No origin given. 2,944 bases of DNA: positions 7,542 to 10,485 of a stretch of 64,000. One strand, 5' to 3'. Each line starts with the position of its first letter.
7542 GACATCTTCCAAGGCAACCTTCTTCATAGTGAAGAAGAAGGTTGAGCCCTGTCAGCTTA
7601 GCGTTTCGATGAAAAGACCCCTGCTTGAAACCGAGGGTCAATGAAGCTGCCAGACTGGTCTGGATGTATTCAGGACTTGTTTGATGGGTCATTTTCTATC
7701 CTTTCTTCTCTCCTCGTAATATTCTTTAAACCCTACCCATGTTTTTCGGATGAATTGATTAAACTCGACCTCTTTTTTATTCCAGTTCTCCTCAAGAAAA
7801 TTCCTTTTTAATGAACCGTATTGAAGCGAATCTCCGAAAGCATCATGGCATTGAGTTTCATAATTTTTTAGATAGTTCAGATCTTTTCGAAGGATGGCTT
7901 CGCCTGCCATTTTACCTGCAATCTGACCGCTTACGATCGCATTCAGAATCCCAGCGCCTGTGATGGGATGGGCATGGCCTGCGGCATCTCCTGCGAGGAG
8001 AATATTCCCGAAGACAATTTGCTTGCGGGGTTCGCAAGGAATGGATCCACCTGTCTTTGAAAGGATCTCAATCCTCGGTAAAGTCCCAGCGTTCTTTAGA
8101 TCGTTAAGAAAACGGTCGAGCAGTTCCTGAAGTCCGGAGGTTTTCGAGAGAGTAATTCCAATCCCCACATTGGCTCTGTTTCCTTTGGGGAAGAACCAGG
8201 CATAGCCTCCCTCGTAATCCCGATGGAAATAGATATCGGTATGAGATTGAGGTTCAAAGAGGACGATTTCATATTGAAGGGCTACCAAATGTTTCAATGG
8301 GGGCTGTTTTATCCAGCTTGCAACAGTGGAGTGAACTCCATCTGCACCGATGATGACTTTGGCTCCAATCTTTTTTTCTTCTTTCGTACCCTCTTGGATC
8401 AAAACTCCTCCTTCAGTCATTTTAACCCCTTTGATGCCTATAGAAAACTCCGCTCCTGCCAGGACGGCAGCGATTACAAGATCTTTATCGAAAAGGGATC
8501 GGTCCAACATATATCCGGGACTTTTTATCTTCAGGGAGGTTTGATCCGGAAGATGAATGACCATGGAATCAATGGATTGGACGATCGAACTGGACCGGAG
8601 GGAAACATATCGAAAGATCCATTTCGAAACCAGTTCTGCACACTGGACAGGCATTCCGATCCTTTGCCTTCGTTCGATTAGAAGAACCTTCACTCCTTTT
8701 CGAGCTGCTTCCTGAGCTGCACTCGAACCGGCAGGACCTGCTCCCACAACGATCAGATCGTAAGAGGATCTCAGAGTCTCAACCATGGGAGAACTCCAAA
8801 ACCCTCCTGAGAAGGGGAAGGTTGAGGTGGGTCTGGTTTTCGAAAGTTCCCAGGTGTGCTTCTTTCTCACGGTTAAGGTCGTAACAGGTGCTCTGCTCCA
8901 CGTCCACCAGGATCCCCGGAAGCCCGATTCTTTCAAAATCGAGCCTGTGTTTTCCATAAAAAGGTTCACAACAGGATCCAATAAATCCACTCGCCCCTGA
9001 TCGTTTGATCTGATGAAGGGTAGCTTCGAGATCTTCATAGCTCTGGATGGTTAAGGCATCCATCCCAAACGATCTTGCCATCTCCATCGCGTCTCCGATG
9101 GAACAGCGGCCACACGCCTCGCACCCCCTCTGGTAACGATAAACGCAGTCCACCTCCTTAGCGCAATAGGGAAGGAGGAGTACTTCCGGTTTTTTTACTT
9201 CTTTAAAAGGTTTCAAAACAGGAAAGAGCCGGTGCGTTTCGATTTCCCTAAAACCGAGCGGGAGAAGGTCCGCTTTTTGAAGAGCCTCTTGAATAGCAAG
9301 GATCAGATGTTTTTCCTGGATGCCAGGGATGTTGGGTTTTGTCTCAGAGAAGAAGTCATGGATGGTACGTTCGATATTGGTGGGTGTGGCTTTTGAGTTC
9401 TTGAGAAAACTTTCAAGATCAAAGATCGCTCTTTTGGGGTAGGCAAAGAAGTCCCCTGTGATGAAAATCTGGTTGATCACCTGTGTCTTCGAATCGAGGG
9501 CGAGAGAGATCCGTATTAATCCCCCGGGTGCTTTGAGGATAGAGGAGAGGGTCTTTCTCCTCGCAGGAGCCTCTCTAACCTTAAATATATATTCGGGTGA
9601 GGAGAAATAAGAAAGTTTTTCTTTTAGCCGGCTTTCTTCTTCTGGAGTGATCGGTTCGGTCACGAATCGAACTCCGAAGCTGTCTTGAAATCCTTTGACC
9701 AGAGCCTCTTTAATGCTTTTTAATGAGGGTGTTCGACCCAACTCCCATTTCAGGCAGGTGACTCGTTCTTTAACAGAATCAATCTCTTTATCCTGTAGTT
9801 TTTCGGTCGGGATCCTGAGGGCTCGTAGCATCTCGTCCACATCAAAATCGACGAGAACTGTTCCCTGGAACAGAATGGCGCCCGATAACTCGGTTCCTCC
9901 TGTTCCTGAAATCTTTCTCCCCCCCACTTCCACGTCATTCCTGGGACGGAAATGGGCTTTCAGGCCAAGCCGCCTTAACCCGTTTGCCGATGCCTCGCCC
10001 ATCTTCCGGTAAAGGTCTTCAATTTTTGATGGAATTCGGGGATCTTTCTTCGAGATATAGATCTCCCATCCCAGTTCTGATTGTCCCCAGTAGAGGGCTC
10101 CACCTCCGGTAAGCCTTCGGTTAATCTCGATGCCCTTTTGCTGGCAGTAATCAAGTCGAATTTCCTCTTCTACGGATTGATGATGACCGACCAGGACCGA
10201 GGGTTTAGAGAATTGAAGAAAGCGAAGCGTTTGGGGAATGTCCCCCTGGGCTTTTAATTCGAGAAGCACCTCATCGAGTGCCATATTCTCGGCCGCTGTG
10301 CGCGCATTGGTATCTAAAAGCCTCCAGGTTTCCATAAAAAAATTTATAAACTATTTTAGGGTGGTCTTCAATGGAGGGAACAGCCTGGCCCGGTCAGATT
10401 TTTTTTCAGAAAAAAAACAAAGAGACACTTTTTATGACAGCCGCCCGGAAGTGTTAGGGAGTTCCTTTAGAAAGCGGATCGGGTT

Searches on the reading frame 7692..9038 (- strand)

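Call 25: search_protein_families(library=ncbifam, proteins=[window:7692-9038:-], max_evalue=1e-10)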
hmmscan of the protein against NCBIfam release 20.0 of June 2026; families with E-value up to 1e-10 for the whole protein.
window:7692-9038:- (449 aa): 10 families
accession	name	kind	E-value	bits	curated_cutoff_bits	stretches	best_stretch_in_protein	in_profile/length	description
TIGR02032.1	GG-red-SF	subfamily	2.2e-66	224.6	158.8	1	93-377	1-296/297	geranylgeranyl reductase family protein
NF041160.1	DGGPL_Thplmales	equivalog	4.1e-44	151.1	780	1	92-401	3-335/396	digeranylgeranylglycerophospholipid reductase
TIGR02023.1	BchP-ChlP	subfamily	1.5e-41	142.7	343.3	1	93-405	1-325/388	geranylgeranyl diphosphate reductase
NF041080.1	DGGGPL_reductase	equivalog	2.4e-33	115.7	580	1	92-396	1-331/447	digeranylgeranylglycerophospholipid reductase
TIGR02028.1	ChlP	equivalog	3.9e-17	62.1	505.3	0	220-380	143-306/398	geranylgeranyl reductase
NF049967.1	QhpG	equivalog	6.5e-15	55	240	1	96-374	2-282/423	flavin-dependent monooxygenase QhpG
NF041385.1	Dggglyphlred_Halo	equivalog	3.6e-14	52.1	700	1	91-386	3-321/405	digeranylgeranylglycerophospholipid reductase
NF008519.0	PRK11445.1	equivalog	2e-12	47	303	1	91-392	2-314/355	FAD-binding protein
NF045655.1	MkRedMenJ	equivalog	1.9e-11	43.6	700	0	92-380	4-317/406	menaquinone reductase MenJ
NF004832.0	PRK06184.1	subfamily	5.2e-11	42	476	0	91-125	5-39/506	hypothetical protein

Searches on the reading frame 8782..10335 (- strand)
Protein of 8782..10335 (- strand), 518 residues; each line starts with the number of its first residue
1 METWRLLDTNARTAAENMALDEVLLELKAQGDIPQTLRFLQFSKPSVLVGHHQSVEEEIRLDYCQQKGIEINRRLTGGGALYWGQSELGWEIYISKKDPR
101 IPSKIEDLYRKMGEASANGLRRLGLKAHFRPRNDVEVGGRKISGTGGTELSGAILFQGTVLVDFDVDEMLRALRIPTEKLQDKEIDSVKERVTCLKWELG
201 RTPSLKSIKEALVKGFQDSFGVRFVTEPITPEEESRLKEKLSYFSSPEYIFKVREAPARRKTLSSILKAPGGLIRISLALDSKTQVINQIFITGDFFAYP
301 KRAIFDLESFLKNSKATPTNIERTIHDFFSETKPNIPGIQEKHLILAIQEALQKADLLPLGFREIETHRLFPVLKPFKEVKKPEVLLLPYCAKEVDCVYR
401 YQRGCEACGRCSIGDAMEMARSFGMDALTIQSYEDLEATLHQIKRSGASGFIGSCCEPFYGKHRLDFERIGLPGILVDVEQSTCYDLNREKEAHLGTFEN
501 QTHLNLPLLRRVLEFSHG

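Call 25: search_protein_families(library=ncbifam, proteins=[window:8782-10335:-], max_evalue=1e-10)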
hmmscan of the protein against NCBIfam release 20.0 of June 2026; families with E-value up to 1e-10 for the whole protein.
window:8782-10335:- (518 aa): 5 families
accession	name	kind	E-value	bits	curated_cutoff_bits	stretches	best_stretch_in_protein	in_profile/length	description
TIGR00545.2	lipoyltrans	equivalog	3.7e-48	164.2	280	1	6-345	3-324/328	lipoate--protein ligase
NF053751.1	LplAB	exception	6.4e-43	147.1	550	1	3-253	99-347/348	lipoate-protein ligase LplAB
NF053750.1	LplA_large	exception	2e-33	115.8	480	1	17-211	13-211/248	lipoate-protein ligase large subunit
NF053790.1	LplA_LipA_fuse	exception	1.9e-32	112.6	800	1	42-344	39-320/606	bifunctional lipoate--protein ligase/lipoyl synthase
NF053749.1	LplB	equivalog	3e-13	49.8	65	1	267-352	3-86/86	lipoate-protein ligase small subunit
